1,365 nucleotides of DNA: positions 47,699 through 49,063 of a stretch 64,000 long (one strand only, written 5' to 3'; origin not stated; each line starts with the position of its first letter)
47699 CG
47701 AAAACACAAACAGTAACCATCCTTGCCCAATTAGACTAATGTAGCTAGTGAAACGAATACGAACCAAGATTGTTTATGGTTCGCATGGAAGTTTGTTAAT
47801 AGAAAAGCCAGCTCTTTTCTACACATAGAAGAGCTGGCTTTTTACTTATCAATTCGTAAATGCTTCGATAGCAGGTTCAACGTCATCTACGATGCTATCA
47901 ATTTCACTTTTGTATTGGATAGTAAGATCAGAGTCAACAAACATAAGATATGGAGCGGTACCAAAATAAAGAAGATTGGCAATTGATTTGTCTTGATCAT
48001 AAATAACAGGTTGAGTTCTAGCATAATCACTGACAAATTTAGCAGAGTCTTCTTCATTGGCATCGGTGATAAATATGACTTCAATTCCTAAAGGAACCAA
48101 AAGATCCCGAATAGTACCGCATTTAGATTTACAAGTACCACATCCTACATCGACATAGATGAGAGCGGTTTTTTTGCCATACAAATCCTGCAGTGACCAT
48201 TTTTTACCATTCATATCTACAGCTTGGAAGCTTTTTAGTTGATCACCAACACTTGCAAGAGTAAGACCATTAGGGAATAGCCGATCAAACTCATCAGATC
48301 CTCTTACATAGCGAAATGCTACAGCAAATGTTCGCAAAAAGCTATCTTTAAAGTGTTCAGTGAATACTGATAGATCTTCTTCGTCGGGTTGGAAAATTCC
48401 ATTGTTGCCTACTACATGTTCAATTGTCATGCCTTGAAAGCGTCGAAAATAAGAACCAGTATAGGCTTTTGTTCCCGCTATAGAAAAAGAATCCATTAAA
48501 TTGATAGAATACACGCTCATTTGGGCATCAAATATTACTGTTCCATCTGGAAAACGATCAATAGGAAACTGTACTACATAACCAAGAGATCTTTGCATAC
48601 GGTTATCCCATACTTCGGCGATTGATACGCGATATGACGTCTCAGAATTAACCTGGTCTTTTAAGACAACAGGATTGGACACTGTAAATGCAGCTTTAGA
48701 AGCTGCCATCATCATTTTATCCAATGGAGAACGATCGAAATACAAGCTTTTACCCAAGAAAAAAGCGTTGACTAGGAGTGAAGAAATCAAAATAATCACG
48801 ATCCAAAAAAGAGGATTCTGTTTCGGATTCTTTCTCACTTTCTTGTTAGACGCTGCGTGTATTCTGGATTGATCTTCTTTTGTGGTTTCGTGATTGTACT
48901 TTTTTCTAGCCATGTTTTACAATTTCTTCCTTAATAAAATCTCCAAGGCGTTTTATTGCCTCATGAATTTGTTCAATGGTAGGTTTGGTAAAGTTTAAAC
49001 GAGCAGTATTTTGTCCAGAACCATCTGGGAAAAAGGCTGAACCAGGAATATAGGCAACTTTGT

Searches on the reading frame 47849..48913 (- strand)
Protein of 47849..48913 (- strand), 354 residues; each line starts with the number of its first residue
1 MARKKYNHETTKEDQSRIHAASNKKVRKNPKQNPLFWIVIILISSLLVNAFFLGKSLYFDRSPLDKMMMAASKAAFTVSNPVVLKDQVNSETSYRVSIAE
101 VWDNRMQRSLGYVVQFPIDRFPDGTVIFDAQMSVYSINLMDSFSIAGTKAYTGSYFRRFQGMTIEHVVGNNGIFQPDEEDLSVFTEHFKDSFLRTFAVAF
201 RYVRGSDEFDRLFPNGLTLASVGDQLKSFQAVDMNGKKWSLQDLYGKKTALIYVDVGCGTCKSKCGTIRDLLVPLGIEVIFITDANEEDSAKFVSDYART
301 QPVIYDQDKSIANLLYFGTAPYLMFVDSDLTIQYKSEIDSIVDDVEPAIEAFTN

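Call 40: search_protein_families(library=pfam, proteins=[window:47849-48913:-])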
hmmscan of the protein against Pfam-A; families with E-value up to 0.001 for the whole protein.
window:47849-48913:- (354 aa): 2 families
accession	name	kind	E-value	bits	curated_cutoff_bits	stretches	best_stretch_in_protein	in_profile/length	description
PF00578.27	AhpC-TSA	-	6.1e-10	39.6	26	1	222-334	1-123/124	AhpC/TSA family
PF08534.16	Redoxin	-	1.5e-07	31.8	26.6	1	222-339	2-135/148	Redoxin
